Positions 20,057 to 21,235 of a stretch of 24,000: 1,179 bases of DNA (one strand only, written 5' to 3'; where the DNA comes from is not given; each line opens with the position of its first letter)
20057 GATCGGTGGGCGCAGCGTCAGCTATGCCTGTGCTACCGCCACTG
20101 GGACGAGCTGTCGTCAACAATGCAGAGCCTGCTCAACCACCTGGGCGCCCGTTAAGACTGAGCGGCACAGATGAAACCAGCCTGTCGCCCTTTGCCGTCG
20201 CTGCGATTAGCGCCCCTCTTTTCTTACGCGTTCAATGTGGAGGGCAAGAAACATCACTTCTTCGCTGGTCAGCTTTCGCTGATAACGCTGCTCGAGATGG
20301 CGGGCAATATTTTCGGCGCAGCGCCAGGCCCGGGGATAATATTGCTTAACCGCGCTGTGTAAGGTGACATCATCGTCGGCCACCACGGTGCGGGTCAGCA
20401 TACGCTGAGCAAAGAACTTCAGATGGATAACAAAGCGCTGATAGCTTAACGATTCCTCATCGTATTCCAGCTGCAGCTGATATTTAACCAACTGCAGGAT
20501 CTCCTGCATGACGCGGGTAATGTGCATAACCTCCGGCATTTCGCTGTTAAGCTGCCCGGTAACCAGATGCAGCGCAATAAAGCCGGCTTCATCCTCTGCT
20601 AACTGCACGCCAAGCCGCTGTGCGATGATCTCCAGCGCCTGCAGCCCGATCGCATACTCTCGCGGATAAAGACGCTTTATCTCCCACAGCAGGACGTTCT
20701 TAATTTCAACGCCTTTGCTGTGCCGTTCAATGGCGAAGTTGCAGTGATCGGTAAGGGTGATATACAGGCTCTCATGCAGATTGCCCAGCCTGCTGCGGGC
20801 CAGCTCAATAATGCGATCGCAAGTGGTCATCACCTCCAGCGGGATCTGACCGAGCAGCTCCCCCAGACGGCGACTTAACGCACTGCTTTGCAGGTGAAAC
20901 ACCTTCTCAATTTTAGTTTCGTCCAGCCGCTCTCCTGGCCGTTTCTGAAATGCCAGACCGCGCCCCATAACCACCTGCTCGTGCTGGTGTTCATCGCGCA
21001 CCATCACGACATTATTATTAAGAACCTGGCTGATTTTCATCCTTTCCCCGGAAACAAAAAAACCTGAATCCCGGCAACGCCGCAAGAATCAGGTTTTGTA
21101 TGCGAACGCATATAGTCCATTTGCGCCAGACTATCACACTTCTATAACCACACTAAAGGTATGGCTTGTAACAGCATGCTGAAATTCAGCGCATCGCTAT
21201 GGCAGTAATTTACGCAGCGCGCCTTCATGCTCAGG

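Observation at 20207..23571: Two RAT-terminator leaders link an OprD-like porin and a secreted SurE-family phosphatase to a BglG antiterminator with no EII or glycosidase nearby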

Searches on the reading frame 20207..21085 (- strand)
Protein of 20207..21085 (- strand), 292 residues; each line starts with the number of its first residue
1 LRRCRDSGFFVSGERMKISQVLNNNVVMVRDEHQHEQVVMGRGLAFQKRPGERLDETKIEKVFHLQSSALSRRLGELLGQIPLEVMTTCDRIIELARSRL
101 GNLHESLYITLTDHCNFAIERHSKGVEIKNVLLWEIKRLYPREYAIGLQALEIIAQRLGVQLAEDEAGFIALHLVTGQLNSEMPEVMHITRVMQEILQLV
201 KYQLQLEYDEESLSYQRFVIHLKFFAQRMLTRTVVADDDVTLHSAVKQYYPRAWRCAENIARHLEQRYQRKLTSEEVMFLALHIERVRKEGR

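Call 4: search_protein_families(library=pfam, proteins=[window:20207-21085:-])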
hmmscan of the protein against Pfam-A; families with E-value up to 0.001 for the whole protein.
window:20207-21085:- (292 aa): 2 families
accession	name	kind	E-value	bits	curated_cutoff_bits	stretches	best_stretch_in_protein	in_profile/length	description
PF00874.25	PRD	-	7e-44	148.5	23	2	92-175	3-88/90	PRD domain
PF03123.20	CAT_RBD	-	4.8e-23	81.3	25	1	16-69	1-54/57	CAT RNA binding domain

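Call 34: search_protein_families(library=ncbifam, proteins=[window:20207-21040:-])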
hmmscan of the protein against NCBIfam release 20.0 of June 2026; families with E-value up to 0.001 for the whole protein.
window:20207-21040:- (277 aa): 5 families
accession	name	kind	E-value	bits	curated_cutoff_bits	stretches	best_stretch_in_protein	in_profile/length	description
NF046042.1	LicT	equivalog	3.3e-115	384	300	1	1-272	1-273/273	BglG family transcription antiterminator LicT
NF007295.0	PRK09772.1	equivalog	7.8e-109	363.3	322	1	1-275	3-277/278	transcriptional antiterminator BglG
NF047357.1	antiterm_GlcT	equivalog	1.4e-70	237.8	320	1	2-272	2-272/272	glucose PTS transporter transcription antiterminator GlcT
NF041678.1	trans_antitermLacT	equivalog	6.9e-47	160.3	500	1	1-275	2-280/286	transcription antiterminator LacT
NF008597.0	PRK11564.1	equivalog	2.5e-11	43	304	2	89-158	256-325/426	stationary phase inducible protein CsiE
